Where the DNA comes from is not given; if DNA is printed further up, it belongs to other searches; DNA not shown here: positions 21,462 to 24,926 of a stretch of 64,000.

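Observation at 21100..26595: [FeFe]-hydrogenase operon whose flavoprotein subunit ends in a complete GltD/NfnB-like NAD(P)H-FAD module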

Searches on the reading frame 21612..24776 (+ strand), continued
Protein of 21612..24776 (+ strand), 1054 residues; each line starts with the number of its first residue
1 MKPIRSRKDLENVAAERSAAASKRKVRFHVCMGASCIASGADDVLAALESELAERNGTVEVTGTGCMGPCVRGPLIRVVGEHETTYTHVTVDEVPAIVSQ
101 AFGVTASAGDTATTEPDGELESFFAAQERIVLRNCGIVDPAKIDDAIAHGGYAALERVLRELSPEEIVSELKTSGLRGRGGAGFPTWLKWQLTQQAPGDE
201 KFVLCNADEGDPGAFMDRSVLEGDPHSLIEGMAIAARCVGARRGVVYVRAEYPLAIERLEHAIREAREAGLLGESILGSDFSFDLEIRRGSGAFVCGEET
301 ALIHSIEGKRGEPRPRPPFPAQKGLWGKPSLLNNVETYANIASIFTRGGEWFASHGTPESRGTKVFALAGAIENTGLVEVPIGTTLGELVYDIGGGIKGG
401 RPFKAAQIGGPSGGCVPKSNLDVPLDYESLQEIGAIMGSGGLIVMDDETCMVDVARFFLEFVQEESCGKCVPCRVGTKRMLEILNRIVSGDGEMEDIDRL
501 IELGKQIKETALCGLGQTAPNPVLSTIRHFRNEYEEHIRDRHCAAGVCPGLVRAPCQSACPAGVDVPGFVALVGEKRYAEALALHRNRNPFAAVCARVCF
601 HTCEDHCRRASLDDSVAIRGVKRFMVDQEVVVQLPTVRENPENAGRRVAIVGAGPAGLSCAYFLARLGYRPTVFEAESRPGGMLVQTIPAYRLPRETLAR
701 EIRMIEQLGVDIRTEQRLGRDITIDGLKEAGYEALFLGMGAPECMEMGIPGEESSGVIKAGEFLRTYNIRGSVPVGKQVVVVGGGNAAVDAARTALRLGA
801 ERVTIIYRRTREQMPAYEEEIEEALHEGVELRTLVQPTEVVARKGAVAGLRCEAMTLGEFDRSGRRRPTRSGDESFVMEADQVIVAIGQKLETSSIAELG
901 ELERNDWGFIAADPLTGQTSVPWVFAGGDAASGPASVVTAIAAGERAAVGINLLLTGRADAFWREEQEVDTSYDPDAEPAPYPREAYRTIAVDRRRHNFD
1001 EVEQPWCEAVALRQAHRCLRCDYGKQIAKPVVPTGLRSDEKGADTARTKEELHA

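Call 22: search_solved_structures(query=window:21612-24776:+, show_alignments=2, max_evalue=1e-15)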
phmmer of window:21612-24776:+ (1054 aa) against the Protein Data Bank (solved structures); distinct sequences matched with E-value up to 1e-15: 75 (the best 60 are shown).
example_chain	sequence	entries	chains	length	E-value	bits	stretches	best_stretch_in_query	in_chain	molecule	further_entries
7t2r_B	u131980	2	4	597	3.1e-211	707.2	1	28-554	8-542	NiFe hydrogenase subunit B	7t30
7q4v_B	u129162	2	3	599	3.6e-207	693.8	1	26-554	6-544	Iron hydrogenase HydB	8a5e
9bov_B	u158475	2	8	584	1.8e-203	681.5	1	28-554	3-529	NADH dehydrogenase (Quinone)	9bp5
8oh5_B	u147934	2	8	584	2.7e-202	677.6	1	28-560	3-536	NAD-reducing hydrogenase subunit HoxF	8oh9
9n5u_B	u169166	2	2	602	2.3e-195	654.6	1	30-555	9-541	NfnB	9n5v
7q4w_B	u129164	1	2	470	1.8e-190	638.5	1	143-554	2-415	Iron hydrogenase HydB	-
8a6t_B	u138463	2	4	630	5.5e-185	620.3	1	3-577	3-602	Electron bifurcating hydrogenase subunit HydB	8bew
7p5h_B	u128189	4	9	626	1.6e-173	582.4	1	25-551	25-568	Fe-hydrogenase, subunit beta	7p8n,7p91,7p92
9mqx_B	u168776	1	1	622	1.6e-169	569.1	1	28-557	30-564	NADH:ubiquinone oxidoreductase, NADH-binding (51 kD) subunit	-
6vw7_B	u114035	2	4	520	4.5e-133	448.4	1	33-534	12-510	NAD-dependent formate dehydrogenase beta subunit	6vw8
2fug_1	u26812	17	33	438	5.2e-121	408.5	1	131-541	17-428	NADH-quinone oxidoreductase chain 1 | NADH-QUINONE OXIDOREDUCTASE SUBUNIT 1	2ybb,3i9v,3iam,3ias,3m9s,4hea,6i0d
9wxb_C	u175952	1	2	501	4.4e-117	395.5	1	32-534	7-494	Formate dehydrogenase beta subunit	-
6tg9_B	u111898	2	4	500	4.1e-115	389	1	34-533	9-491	Formate dehydrogenase subunit beta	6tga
9bov_A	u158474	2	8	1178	3.3e-112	379.4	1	550-1022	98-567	Molybdopterin oxidoreductase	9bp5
9fe7_B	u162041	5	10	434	1.3e-107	364.1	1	142-538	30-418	NADH-quinone oxidoreductase subunit F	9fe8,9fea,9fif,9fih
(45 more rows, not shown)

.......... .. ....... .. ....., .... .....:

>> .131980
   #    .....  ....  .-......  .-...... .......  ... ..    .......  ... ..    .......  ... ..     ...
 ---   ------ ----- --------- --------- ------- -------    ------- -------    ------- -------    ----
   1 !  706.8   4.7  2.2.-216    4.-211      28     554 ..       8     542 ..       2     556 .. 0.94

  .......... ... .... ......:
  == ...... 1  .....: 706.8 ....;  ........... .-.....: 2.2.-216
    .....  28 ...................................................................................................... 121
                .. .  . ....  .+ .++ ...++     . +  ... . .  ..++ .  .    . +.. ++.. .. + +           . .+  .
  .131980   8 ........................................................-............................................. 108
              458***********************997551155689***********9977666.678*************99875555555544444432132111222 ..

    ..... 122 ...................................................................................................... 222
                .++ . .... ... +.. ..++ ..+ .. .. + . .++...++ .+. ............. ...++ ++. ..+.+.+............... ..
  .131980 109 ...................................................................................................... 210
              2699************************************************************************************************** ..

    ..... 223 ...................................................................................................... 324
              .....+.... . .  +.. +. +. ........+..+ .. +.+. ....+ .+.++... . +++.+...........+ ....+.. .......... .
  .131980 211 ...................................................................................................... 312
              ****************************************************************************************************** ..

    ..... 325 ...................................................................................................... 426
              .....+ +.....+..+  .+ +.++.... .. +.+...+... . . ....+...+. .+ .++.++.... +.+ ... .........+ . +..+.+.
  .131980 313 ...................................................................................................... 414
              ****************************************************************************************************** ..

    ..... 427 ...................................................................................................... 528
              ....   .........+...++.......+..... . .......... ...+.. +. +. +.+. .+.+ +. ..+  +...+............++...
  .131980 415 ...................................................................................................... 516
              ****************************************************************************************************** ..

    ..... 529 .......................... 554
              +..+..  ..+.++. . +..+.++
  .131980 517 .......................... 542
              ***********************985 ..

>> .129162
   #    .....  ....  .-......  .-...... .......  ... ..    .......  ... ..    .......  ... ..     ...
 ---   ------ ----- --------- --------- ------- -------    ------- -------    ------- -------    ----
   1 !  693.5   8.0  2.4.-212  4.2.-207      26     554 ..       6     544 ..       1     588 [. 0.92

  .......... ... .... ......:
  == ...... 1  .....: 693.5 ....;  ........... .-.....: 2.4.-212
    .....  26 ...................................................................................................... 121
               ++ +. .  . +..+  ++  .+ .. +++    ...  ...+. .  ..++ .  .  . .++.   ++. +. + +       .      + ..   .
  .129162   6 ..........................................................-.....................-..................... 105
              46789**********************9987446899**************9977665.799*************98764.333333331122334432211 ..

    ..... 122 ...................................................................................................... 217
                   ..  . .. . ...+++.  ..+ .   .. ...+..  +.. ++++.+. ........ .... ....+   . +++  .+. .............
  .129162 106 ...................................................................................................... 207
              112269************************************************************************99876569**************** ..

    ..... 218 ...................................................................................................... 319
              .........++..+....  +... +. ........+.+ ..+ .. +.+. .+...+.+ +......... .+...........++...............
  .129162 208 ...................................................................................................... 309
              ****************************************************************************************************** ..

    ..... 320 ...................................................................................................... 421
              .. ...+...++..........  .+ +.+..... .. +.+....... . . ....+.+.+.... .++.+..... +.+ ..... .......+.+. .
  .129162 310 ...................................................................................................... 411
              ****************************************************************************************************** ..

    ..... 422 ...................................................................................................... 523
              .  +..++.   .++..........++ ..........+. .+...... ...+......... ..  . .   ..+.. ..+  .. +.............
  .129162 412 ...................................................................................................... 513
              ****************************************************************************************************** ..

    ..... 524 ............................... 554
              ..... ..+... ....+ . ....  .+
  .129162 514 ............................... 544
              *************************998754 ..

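Call 46: find_encoding_contigs(protein=window:21612-24776:+, flank=10000, max_places=4)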
Protein window:21612-24776:+ (1054 aa): 3 contigs read that carry it; 2 places shown.
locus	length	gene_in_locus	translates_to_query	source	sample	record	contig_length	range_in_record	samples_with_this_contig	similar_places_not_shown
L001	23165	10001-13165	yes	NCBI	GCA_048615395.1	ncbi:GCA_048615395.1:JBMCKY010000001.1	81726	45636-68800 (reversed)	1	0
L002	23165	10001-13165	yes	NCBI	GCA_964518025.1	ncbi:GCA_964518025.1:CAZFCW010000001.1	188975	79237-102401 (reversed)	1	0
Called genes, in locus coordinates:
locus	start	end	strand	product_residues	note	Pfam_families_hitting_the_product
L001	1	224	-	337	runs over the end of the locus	PF00389:2-Hacid_dh, PF02826:2-Hacid_dh_C, PF03446:NAD_binding_2 (faint)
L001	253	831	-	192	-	PF12844:HTH_19, PF13560:HTH_31 (weak), PF01381:HTH_3, PF07883:Cupin_2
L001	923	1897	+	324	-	PF01073:3Beta_HSD (weak), PF01370:Epimerase, PF02719:Polysacc_synt_2 (weak), PF04321:RmlD_sub_bind, PF07993:NAD_binding_4 (faint), PF16363:GDP_Man_Dehyd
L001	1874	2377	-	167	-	-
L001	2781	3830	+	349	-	PF21016:RlmN_N, PF04055:Radical_SAM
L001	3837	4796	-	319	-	PF00027:cNMP_binding, PF00990:GGDEF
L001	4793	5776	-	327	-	PF00027:cNMP_binding, PF00990:GGDEF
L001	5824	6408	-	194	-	PF22503:DUF6992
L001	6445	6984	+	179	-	PF00132:Hexapep (weak), PF25084:LbH_EIF2B (weak), PF00132:Hexapep (weak)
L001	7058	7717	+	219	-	-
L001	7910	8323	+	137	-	-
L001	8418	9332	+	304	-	PF00890:FAD_binding_2 (faint), PF07992:Pyr_redox_2, PF13738:Pyr_redox_3 (faint)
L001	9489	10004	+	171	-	PF01257:2Fe-2S_thioredx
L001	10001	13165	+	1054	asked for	PF01257:2Fe-2S_thioredx, PF01512:Complex1_51K, PF10531:SLBB (weak), PF10589:NADH_4Fe-4S, PF14691:Fer4_20, PF07992:Pyr_redox_2, PF13450:NAD_binding_8, PF13738:Pyr_redox_3, +8 more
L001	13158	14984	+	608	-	PF00111:Fer2, PF13510:Fer2_4, PF10588:NADH-G_4Fe-4S_3, PF12838:Fer4_7, PF13183:Fer4_8 (weak), PF13187:Fer4_9 (weak), PF02906:Fe_hyd_lg_C, PF02256:Fe_hyd_SSU, +2 more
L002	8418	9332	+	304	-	PF00890:FAD_binding_2 (faint), PF07992:Pyr_redox_2, PF13738:Pyr_redox_3 (faint)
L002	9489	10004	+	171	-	PF01257:2Fe-2S_thioredx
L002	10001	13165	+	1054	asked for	PF01257:2Fe-2S_thioredx, PF01512:Complex1_51K, PF10531:SLBB (weak), PF10589:NADH_4Fe-4S, PF14691:Fer4_20, PF07992:Pyr_redox_2, PF13450:NAD_binding_8, PF13738:Pyr_redox_3, +8 more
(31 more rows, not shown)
